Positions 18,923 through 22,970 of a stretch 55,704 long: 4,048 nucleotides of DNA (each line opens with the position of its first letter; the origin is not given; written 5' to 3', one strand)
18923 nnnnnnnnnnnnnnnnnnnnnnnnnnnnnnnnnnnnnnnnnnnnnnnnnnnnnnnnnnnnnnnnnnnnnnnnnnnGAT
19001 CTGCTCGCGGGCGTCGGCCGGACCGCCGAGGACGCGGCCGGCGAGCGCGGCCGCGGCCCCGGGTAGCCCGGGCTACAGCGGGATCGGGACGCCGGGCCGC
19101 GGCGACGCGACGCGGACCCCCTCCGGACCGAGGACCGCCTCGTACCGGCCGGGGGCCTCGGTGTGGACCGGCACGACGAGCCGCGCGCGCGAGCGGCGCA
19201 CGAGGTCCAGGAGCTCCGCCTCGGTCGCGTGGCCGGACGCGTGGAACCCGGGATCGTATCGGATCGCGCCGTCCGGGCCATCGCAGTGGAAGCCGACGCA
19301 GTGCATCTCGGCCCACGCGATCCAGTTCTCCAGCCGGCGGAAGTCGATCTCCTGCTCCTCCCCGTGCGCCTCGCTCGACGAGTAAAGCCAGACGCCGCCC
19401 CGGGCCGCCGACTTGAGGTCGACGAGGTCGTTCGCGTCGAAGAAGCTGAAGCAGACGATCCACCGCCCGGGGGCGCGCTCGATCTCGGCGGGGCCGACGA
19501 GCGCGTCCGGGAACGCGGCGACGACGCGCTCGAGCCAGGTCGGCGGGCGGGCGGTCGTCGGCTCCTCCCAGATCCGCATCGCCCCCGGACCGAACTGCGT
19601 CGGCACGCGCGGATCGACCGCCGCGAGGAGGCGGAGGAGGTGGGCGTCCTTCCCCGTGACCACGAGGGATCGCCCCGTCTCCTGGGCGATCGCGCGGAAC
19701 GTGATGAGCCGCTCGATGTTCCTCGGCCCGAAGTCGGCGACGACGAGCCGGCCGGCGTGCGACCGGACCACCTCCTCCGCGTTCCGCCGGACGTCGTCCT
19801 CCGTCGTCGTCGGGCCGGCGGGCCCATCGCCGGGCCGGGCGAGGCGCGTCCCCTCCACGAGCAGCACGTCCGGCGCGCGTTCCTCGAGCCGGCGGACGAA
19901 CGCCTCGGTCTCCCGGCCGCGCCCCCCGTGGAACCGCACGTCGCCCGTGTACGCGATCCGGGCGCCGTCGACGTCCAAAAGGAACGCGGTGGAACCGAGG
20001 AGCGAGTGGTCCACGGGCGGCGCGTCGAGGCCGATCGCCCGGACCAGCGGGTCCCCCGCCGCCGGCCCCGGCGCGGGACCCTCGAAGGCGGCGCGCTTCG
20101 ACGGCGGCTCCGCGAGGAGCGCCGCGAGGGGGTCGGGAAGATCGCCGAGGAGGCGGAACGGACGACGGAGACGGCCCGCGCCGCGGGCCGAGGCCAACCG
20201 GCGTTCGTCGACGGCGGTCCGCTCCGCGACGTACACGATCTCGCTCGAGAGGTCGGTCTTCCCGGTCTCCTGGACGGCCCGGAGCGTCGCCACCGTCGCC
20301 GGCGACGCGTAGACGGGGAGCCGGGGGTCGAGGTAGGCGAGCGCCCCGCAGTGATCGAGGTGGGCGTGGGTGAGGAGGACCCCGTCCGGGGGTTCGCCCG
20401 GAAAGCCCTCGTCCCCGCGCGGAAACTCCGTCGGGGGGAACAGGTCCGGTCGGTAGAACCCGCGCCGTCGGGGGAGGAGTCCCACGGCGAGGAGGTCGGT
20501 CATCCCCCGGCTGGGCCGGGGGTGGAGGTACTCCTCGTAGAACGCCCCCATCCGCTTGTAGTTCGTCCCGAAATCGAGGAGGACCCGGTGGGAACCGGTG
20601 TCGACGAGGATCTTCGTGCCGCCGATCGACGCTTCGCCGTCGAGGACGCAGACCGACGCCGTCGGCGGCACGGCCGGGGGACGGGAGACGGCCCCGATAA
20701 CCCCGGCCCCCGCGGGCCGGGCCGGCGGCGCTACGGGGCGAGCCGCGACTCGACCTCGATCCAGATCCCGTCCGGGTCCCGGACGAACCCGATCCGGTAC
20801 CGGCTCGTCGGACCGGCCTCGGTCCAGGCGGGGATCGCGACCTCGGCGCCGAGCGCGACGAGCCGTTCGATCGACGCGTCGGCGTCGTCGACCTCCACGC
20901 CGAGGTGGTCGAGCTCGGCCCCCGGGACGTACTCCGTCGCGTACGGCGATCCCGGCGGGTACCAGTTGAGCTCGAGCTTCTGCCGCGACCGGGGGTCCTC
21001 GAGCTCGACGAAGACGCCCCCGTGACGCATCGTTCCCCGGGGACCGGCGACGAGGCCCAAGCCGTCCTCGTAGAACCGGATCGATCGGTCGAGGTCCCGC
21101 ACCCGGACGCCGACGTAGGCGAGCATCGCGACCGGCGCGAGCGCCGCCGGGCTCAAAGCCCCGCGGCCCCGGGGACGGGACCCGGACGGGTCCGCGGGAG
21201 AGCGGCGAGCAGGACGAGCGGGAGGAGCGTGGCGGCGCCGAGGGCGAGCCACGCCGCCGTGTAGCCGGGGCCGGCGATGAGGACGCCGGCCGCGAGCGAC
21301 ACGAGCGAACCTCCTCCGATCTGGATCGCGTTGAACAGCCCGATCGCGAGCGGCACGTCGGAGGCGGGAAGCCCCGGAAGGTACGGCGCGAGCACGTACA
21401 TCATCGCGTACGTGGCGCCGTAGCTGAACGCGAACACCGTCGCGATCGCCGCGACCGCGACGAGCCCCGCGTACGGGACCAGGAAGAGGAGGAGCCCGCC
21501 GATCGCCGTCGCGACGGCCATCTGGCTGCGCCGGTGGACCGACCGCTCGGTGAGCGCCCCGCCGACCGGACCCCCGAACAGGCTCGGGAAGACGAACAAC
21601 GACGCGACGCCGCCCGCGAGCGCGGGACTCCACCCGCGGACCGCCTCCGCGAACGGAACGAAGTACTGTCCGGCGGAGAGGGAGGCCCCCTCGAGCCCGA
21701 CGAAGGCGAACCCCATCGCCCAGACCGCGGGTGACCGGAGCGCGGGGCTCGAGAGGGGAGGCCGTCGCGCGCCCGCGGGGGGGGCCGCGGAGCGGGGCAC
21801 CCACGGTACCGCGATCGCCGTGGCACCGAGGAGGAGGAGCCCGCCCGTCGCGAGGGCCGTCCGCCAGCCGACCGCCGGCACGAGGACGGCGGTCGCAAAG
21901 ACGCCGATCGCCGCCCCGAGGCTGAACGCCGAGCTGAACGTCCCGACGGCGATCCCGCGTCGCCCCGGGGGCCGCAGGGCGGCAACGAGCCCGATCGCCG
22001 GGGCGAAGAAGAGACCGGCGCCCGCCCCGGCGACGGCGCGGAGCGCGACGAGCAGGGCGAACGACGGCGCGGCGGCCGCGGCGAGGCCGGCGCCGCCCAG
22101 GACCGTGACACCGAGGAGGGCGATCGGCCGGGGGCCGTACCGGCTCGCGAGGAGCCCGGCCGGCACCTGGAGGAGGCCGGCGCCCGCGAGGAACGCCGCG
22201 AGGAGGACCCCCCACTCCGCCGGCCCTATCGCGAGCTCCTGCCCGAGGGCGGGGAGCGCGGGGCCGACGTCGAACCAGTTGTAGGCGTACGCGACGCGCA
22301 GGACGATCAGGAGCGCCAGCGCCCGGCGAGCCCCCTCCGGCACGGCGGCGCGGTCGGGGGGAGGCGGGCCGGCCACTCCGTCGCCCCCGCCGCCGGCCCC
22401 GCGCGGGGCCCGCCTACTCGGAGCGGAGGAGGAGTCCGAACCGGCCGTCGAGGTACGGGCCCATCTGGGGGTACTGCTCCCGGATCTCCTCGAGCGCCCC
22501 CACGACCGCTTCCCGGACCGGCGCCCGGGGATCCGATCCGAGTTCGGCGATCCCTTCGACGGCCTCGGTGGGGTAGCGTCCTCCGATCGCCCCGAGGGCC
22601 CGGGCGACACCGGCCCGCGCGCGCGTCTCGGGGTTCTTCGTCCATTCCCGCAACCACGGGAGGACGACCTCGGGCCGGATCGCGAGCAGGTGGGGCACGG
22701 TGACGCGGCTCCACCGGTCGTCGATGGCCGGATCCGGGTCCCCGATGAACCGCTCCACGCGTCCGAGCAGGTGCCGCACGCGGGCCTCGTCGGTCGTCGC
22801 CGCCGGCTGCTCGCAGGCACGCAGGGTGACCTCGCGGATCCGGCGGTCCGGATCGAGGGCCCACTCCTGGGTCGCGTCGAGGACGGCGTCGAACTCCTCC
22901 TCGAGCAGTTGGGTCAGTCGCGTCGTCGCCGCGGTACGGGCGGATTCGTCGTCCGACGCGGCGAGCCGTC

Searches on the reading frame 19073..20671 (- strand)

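Call 24: search_protein_families(library=pfam, proteins=[window:19073-20671:-], max_evalue=0.01)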
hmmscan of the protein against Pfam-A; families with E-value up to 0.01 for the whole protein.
window:19073-20671:- (532 aa): 4 families
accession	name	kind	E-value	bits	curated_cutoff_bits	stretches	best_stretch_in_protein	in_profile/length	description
PF00753.33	Lactamase_B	-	1.4e-11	45.1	22.7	1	83-308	28-191/196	Metallo-beta-lactamase superfamily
PF12706.13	Lactamase_B_2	-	2e-09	37.8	27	1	93-133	29-73/200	Beta-lactamase superfamily domain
PF07521.17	RMMBL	-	4.4e-06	27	21.6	1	477-506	13-42/63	Zn-dependent metallo-hydrolase RNA specificity domain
PF13483.12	Lactamase_B_3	-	0.009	16.4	24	0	89-110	31-52/160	Beta-lactamase superfamily domain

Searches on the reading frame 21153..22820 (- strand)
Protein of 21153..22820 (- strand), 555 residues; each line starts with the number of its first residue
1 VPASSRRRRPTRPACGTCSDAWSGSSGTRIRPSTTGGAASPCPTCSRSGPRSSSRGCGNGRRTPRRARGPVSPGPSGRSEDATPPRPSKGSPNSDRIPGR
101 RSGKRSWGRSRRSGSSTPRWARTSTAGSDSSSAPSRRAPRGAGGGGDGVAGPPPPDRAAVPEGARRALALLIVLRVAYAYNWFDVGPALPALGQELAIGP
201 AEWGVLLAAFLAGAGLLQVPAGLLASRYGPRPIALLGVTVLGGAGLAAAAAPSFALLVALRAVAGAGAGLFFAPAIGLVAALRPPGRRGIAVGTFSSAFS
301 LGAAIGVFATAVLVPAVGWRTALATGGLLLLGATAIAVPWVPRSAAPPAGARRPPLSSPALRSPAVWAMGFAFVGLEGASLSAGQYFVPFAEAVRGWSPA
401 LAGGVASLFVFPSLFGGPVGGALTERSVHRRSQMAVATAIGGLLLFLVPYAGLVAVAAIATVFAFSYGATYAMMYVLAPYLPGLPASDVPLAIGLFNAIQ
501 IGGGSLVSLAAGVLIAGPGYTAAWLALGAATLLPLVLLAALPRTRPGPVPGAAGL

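Call 24: search_protein_families(library=pfam, proteins=[window:21153-22820:-], max_evalue=0.01)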
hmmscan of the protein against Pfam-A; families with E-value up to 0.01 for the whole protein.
window:21153-22820:- (555 aa): 1 family
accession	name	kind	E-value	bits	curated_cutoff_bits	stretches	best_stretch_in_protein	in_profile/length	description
PF07690.21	MFS_1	-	9.7e-38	130.4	33.4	1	174-479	4-316/347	Major Facilitator Superfamily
